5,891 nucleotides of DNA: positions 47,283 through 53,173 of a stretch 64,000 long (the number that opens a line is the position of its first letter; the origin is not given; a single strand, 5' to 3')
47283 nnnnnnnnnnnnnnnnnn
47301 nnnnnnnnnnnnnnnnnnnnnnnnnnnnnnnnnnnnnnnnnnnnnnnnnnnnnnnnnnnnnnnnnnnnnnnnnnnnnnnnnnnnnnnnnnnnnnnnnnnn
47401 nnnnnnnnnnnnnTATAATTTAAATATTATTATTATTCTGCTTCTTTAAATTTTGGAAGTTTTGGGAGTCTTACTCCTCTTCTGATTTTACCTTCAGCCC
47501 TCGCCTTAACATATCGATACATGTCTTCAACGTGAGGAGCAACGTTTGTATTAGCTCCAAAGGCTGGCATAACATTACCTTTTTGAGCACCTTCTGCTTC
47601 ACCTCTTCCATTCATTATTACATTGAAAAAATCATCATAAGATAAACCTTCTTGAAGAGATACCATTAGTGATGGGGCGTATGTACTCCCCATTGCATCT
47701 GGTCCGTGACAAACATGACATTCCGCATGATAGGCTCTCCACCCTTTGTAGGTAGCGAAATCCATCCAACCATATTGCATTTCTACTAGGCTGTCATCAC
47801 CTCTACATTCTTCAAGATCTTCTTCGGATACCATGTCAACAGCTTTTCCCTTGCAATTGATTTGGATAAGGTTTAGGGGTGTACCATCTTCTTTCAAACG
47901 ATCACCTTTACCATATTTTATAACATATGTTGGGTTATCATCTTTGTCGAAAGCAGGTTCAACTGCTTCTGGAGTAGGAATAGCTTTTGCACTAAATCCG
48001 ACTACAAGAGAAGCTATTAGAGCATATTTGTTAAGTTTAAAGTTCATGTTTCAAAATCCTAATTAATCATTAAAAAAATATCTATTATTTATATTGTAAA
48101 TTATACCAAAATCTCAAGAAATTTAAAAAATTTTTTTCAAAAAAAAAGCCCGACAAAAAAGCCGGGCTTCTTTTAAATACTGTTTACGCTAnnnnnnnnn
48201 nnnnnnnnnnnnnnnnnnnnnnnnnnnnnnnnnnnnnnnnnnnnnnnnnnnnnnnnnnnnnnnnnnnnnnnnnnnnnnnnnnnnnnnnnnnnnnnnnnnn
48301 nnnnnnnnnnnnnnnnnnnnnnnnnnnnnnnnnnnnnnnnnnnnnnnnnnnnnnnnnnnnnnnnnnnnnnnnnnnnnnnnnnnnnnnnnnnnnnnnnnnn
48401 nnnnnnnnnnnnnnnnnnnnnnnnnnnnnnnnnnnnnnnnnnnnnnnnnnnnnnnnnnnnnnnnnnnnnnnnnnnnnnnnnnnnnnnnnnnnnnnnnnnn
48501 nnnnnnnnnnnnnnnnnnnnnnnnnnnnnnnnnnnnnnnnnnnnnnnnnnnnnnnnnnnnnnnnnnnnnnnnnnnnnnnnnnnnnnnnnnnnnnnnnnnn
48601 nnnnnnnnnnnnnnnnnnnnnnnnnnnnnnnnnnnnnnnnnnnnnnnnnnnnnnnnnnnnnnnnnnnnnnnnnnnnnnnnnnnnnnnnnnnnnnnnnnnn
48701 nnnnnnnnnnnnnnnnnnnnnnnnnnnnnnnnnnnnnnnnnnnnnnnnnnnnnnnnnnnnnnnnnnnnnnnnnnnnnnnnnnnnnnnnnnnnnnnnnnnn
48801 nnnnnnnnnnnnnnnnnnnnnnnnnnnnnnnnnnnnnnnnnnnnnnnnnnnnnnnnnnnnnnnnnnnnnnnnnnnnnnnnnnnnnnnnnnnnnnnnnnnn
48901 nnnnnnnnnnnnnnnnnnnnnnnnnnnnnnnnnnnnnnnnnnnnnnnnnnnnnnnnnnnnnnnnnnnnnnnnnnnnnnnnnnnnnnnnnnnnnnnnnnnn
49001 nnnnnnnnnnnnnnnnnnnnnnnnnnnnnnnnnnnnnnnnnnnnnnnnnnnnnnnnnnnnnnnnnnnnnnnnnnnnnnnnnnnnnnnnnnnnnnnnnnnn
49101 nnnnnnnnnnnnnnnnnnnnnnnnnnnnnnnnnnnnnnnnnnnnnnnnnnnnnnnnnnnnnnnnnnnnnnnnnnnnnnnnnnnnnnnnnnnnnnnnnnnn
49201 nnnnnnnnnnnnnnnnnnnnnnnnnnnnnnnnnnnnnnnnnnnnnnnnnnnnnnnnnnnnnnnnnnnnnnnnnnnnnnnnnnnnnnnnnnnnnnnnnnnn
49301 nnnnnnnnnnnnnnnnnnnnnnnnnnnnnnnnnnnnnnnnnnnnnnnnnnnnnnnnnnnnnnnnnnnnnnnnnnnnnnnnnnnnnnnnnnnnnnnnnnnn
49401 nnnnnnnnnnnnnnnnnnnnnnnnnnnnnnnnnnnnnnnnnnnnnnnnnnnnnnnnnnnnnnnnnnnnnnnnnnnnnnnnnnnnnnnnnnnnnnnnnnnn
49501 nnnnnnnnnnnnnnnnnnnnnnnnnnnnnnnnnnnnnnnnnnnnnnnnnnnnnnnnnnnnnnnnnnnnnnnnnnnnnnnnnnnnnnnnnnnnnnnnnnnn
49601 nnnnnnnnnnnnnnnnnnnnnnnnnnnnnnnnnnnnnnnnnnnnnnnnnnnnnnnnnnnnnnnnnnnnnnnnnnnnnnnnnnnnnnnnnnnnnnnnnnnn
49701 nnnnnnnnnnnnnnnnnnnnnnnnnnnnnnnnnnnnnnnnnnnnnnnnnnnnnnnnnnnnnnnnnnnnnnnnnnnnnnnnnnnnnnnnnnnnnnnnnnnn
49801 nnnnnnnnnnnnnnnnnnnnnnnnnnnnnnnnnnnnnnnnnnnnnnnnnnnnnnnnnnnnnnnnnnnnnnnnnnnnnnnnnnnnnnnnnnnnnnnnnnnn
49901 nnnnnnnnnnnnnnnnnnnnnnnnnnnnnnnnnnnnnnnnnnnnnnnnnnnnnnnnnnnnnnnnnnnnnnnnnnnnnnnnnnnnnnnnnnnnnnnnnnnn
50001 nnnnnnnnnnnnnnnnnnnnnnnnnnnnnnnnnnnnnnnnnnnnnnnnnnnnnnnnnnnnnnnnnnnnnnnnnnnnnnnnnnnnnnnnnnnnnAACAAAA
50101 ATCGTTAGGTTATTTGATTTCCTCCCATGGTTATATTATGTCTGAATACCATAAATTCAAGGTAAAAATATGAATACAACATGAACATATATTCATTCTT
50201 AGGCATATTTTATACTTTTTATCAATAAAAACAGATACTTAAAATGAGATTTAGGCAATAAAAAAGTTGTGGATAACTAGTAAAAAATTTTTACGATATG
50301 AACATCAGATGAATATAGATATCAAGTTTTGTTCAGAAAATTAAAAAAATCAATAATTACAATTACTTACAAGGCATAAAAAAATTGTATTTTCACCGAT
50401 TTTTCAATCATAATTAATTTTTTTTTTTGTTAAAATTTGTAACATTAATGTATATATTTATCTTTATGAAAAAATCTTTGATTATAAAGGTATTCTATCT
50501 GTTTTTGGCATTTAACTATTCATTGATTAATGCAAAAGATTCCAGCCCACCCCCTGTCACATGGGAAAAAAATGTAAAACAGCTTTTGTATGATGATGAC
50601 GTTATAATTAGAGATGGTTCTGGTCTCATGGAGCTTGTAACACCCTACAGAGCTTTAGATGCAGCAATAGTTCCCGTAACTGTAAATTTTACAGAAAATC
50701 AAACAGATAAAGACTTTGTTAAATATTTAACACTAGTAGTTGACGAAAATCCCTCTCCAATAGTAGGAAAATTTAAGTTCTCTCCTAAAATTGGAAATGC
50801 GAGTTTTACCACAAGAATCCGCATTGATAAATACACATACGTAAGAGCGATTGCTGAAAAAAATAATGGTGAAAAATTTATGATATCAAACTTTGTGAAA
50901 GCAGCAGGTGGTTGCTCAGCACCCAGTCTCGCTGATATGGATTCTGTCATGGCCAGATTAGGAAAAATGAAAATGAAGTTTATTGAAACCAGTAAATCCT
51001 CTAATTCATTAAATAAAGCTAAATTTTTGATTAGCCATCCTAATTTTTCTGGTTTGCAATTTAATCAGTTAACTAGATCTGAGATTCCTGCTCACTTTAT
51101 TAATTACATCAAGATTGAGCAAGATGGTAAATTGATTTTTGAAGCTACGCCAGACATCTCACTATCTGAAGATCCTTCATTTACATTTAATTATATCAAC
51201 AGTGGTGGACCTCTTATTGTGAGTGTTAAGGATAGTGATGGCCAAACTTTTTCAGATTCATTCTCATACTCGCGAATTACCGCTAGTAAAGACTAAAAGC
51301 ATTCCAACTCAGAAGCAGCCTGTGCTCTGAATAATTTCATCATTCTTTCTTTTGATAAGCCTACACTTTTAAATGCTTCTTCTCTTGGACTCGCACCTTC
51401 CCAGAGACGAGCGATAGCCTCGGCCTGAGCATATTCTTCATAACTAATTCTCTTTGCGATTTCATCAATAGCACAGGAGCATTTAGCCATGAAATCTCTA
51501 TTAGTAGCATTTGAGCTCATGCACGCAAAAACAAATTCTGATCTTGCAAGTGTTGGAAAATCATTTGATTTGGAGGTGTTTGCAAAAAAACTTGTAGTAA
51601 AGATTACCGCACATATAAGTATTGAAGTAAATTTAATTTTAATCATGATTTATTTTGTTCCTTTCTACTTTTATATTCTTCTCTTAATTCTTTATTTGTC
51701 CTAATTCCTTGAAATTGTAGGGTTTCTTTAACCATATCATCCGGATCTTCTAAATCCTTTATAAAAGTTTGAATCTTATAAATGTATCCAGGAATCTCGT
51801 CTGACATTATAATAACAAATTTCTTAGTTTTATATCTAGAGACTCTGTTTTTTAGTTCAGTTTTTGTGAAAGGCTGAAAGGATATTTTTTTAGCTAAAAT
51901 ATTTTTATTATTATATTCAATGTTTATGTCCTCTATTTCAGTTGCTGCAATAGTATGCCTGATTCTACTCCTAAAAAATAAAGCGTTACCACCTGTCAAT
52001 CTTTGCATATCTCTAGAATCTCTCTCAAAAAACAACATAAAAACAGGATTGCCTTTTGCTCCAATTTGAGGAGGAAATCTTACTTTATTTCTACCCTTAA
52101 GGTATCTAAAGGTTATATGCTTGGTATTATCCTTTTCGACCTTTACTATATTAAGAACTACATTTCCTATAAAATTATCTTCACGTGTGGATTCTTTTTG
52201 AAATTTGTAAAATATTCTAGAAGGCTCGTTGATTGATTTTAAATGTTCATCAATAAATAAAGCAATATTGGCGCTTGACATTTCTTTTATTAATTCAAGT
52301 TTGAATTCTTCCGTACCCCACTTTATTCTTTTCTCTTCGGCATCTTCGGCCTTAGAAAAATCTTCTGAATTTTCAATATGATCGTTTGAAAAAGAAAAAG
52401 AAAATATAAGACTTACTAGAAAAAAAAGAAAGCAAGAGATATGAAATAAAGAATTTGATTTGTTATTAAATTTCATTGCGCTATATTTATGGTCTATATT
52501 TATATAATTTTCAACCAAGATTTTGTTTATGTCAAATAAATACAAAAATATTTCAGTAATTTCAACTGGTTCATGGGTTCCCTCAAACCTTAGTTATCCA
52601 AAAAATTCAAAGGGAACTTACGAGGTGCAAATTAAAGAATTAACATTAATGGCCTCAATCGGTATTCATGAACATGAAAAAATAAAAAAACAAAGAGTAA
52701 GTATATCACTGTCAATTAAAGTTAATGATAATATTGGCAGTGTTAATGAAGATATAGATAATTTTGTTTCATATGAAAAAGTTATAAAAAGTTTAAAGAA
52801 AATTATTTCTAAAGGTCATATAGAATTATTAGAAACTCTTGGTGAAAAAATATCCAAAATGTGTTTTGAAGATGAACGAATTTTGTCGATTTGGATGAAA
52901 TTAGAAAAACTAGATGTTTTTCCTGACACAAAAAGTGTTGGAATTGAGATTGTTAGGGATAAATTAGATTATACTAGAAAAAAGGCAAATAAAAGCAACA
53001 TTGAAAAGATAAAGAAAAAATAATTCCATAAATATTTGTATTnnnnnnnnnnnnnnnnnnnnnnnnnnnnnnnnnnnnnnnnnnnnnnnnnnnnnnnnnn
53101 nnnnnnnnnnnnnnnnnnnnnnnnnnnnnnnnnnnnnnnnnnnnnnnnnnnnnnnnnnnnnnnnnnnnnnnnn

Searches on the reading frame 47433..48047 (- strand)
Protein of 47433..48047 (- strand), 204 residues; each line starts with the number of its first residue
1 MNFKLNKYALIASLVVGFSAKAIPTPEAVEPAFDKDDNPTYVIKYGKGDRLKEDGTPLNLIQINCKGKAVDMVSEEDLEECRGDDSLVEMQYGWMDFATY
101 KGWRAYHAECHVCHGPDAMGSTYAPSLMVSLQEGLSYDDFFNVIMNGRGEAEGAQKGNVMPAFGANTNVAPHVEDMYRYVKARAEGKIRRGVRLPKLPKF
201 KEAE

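Call 22: search_protein_families(library=pfam, proteins=[window:47433-48047:-], max_evalue=0.00001)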
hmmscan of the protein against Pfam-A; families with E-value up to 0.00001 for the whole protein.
window:47433-48047:- (204 aa): 1 family
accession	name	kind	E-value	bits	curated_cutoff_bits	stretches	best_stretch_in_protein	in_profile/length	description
PF13442.11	Cytochrome_CBB3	-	1.1e-07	32.5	27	1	101-180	5-68/68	Cytochrome C oxidase, cbb3-type, subunit III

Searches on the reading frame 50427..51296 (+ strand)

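Call 67: search_protein_families(library=pfam, proteins=[window:50427-51296:+], max_evalue=0.00001)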
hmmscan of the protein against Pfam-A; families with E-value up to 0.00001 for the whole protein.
window:50427-51296:+ (289 aa): 2 families
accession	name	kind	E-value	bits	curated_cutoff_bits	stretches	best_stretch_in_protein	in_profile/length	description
PF13501.12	SoxY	-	7.9e-28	97.4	28.4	1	63-163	12-112/112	Sulfur oxidation protein SoxY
PF08770.17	SoxZ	-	2.4e-22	78.9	25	1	189-279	5-97/98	Sulphur oxidation protein SoxZ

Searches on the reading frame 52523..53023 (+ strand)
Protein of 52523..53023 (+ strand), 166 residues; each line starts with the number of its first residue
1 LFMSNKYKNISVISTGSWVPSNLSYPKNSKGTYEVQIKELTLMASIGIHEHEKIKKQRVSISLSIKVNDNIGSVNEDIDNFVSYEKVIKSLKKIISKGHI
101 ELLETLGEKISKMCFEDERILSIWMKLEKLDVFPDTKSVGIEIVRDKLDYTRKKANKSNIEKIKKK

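Call 67: search_protein_families(library=pfam, proteins=[window:52523-53023:+], max_evalue=0.00001)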
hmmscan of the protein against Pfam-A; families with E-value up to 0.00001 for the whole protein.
window:52523-53023:+ (166 aa): 1 family
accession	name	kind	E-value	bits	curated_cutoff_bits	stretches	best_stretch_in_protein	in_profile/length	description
PF02152.23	FolB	-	4.7e-21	75.8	31.8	1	35-143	1-112/113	Dihydroneopterin aldolase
